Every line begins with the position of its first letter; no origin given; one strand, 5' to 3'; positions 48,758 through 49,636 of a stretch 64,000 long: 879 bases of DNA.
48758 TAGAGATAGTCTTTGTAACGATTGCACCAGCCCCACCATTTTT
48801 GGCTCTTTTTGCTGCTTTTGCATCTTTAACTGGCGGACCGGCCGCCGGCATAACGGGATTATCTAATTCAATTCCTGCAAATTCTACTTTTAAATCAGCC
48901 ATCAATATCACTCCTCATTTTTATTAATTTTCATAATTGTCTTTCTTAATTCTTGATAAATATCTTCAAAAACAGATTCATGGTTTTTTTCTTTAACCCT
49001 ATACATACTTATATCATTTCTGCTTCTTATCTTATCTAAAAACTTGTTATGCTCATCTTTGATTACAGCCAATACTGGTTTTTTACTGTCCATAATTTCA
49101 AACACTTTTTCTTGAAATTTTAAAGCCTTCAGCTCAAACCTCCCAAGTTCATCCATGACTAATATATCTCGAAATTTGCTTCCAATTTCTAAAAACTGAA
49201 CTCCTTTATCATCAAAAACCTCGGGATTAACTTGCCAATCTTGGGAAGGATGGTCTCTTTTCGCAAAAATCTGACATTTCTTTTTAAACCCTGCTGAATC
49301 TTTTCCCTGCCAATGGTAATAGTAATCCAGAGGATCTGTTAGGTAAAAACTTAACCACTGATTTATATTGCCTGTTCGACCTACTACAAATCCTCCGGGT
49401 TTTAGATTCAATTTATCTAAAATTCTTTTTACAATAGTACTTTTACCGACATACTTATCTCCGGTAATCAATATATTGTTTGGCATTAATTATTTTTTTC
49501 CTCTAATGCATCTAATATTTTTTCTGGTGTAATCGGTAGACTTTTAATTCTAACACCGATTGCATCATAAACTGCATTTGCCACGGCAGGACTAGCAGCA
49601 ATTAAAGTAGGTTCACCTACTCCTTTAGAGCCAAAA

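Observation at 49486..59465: Two paralogous molybdenum hydroxylases in one gene string: a 3-subunit XdhABC type and a 4-subunit type with a cleanly split Mo subunit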

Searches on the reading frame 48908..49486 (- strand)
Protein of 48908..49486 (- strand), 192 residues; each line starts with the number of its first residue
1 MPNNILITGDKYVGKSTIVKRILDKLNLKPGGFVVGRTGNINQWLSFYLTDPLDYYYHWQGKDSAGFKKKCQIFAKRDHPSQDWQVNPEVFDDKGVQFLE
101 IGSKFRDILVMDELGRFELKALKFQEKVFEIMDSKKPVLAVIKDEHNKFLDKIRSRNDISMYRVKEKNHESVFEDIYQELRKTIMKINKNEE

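Call 5: search_protein_families(library=ncbifam, proteins=[window:48908-49486:-], max_evalue=0.00001)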
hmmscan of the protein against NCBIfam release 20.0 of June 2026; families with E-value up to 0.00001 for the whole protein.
window:48908-49486:- (192 aa): 1 family
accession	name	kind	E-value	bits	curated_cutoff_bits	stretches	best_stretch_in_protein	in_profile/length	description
NF010248.0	PRK13695.1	equivalog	1.7e-25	89.7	156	1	4-182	5-177/180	NTPase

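Call 6: search_protein_families(library=pfam, proteins=[window:48908-49486:-], max_evalue=0.00001)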
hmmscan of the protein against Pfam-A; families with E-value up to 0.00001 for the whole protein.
window:48908-49486:- (192 aa): 1 family
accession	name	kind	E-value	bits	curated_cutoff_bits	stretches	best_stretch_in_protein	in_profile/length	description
PF03266.21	NTPase_1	-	6e-28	98.2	23.9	1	4-176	1-167/168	NTPase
